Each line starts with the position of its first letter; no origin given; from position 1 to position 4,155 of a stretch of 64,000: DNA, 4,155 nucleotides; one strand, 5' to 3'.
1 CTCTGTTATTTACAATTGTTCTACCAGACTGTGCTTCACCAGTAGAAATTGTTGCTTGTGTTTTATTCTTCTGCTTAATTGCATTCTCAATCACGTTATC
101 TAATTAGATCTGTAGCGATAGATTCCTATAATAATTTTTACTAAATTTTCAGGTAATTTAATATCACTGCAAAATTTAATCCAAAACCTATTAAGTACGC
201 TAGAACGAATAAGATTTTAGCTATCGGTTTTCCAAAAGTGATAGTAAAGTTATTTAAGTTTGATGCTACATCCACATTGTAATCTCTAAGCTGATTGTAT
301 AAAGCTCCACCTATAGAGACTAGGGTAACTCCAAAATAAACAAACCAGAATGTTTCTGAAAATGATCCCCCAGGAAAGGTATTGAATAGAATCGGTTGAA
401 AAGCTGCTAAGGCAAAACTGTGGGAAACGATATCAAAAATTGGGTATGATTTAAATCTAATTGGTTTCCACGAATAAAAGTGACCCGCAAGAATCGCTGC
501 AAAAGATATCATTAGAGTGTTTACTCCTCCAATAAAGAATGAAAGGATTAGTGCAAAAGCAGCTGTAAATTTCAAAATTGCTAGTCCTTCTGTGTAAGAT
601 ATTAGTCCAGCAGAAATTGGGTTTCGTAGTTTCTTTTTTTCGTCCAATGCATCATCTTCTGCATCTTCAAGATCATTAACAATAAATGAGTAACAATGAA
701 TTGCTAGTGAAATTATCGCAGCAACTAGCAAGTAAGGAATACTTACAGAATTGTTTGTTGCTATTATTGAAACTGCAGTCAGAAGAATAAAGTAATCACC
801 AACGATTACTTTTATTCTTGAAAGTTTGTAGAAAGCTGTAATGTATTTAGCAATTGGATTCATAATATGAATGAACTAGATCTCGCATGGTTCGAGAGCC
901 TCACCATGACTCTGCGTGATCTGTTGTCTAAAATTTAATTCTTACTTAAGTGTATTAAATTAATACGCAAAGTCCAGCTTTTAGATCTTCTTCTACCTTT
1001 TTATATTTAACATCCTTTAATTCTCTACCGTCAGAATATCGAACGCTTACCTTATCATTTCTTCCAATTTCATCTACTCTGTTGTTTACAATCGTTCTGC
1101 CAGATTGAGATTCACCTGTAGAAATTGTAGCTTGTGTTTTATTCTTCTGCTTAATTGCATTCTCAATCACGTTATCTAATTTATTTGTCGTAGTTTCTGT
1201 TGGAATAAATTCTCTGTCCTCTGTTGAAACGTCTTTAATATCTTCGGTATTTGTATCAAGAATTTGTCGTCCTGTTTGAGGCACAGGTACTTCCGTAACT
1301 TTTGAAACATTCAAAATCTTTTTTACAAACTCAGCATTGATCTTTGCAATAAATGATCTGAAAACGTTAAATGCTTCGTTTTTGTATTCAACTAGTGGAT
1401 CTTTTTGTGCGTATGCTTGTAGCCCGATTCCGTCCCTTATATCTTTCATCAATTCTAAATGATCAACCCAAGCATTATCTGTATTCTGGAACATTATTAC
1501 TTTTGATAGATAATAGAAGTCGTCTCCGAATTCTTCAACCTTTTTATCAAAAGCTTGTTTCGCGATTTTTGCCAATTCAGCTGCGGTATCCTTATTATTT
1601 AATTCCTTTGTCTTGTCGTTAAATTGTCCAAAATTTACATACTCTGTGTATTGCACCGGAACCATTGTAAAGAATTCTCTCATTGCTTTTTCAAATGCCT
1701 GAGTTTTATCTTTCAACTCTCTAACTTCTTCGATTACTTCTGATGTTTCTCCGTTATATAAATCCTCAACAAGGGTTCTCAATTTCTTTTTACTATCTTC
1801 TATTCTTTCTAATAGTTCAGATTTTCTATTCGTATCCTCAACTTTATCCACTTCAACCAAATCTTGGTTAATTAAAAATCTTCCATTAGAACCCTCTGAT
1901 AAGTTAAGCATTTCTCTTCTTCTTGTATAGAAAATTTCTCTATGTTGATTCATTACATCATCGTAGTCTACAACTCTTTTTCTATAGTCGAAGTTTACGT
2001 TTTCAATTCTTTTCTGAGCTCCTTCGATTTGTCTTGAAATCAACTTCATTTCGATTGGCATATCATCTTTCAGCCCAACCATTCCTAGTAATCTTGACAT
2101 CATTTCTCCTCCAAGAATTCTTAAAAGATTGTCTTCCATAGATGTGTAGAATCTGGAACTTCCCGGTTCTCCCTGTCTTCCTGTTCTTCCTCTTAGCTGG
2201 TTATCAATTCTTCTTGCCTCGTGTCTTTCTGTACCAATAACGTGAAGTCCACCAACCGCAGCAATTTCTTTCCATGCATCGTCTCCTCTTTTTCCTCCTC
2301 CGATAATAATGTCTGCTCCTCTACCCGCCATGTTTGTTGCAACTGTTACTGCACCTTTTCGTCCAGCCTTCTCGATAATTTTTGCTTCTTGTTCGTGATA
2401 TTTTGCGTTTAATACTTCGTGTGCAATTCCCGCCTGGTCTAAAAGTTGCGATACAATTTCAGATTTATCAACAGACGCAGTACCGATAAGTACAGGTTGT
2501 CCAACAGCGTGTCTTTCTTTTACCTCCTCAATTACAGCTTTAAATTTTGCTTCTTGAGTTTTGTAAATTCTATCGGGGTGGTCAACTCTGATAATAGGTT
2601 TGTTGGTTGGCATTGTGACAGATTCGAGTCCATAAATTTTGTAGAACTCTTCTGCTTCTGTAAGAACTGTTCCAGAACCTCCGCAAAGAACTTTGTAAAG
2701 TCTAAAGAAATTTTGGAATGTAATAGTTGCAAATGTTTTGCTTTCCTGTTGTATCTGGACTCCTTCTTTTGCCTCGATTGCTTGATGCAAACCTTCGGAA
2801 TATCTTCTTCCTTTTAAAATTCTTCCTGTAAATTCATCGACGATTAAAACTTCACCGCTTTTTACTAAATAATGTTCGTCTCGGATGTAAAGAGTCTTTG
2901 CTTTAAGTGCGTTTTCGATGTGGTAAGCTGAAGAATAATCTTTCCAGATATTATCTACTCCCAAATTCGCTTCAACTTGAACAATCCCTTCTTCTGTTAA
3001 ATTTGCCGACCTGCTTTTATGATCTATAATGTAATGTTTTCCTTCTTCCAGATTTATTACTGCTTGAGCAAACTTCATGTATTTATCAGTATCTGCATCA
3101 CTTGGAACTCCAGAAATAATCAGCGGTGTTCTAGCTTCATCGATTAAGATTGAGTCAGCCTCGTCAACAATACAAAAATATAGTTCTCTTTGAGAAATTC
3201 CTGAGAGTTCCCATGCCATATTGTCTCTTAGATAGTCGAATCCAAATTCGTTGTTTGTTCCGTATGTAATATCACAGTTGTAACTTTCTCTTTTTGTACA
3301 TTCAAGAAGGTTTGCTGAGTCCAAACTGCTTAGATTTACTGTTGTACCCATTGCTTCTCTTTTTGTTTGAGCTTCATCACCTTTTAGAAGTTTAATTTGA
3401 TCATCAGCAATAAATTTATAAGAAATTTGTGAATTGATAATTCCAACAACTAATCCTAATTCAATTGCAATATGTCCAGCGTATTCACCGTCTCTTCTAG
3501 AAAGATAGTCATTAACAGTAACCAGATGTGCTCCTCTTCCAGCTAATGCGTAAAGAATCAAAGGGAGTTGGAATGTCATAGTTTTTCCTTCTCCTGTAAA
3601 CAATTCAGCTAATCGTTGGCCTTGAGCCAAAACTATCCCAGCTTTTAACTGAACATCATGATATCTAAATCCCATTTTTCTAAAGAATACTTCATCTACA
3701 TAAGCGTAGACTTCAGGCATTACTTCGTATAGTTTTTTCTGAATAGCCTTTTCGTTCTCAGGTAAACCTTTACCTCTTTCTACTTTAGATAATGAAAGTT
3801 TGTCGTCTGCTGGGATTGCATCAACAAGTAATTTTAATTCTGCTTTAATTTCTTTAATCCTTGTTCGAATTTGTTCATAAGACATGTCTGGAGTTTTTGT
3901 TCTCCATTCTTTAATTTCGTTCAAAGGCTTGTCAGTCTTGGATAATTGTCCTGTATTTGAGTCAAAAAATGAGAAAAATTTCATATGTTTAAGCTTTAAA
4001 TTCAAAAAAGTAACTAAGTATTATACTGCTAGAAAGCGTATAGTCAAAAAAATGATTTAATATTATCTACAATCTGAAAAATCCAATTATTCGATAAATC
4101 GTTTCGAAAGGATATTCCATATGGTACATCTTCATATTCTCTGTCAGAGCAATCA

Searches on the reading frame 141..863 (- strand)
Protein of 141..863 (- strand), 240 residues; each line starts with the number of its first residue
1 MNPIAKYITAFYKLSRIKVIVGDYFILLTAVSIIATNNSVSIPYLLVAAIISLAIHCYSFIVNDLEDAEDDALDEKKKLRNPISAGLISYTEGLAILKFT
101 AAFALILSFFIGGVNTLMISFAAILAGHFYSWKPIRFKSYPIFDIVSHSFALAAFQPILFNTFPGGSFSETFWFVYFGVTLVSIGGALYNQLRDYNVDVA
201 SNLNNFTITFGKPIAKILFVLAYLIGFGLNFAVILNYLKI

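Call 16: search_protein_families(library=pfam, proteins=[window:141-863:-], max_evalue=0.001)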
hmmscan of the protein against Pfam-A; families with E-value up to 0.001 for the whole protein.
window:141-863:- (240 aa): 1 family
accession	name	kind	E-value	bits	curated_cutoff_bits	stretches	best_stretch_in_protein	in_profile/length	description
PF01040.23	UbiA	-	6.8e-22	78.4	34.2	1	29-234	6-206/250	UbiA prenyltransferase family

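Call 82: search_protein_families(library=ncbifam, proteins=[window:141-863:-], max_evalue=0.01)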
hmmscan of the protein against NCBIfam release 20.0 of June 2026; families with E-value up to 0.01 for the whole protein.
window:141-863:- (240 aa): 14 families
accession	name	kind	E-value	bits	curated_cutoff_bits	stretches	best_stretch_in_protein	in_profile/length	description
NF009525.0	PRK12887.1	equivalog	4.1e-14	52.6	226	1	4-225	10-242/310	homogentisate phytyltransferase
NF009523.0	PRK12884.1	equivalog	1.2e-12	47.6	269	1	7-231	3-216/279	prenyltransferase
NF005742.0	PRK07566.1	equivalog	2.2e-08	33.6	313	1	56-217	79-237/315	chlorophyll synthase ChlG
TIGR01475.1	ubiA_other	subfamily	8.3e-08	32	180.8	1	28-229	21-217/282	UbiA-like polyprenyltransferase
TIGR01476.1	chlor_syn_BchG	subfamily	1.2e-07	31.5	212.3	1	38-139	32-131/283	(bacterio)chlorophyll synthase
NF006088.0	PRK08238.1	equivalog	4.9e-07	28.8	351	1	39-146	223-325/482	UbiA family prenyltransferase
NF009516.0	PRK12875.1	equivalog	1e-06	28.1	205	1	13-213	22-218/292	prenyltransferase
NF008977.0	PRK12324.1-2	equivalog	2.5e-06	27.1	234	1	9-149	3-138/297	decaprenyl-phosphate phosphoribosyltransferase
TIGR01473.1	cyoE_ctaB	equivalog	3.6e-06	27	210.3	1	10-131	2-123/281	heme o synthase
NF010119.0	PRK13595.1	equivalog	5.6e-06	26.1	248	1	43-226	47-224/292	prenyltransferase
NF009608.0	PRK13105.1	equivalog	8.4e-06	25.1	217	1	100-226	100-224/291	prenyltransferase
NF008978.0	PRK12324.1-4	equivalog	0.0001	21.4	207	1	42-146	66-167/322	decaprenyl-phosphate phosphoribosyltransferase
NF009609.0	PRK13106.1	equivalog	0.00058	19.3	349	1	33-216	39-223/301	prenyltransferase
NF004751.0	PRK06080.1-3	equivalog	0.0028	17.2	264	0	32-234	34-238/296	1,4-dihydroxy-2-naphthoate polyprenyltransferase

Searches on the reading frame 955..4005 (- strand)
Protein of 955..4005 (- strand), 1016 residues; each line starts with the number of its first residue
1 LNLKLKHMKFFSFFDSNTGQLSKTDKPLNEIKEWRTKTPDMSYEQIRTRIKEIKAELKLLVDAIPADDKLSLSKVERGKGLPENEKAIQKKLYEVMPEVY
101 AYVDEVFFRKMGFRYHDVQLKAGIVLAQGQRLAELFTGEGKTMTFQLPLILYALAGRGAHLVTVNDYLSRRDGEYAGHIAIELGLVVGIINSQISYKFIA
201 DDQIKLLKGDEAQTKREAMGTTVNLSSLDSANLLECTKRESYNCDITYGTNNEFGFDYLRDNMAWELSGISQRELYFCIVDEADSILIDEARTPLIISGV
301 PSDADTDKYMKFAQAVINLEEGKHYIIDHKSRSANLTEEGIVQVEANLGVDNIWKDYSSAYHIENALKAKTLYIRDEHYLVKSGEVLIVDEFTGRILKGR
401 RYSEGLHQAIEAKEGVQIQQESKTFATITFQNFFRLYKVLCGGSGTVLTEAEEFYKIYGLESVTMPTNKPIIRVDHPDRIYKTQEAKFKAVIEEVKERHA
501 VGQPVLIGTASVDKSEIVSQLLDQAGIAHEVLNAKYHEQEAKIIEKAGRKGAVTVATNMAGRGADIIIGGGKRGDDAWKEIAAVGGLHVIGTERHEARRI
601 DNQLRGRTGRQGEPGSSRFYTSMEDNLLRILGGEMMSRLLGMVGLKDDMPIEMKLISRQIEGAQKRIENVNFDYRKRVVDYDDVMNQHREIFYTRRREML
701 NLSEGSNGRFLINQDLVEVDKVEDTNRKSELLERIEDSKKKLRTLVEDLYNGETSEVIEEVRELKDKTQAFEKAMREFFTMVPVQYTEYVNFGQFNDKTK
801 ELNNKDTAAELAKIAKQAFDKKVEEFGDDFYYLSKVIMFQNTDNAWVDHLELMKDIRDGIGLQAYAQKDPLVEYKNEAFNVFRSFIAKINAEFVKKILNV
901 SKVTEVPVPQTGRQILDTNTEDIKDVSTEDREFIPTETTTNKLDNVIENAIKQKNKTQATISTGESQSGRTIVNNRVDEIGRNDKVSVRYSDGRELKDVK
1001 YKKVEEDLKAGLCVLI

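Call 16: search_protein_families(library=pfam, proteins=[window:955-4005:-], max_evalue=0.001)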
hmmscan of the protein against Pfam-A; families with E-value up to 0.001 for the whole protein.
window:955-4005:- (1016 aa): 4 families
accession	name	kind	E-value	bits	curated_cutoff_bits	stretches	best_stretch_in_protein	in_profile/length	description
PF07517.20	SecA_DEAD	-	3.1e-90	302.8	24.6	1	14-454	5-289/290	SecA DEAD-like domain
PF21090.3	P-loop_SecA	-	5.6e-75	251.9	27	2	470-572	1-103/205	SecA P-loop domain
PF07516.18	SecA_SW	-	1.3e-42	146.5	26.7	1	650-900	1-199/200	SecA Wing and Scaffold domain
PF01043.26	SecA_PP_bind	-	9.8e-35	119.9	23.5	1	305-411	2-110/110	SecA preprotein cross-linking domain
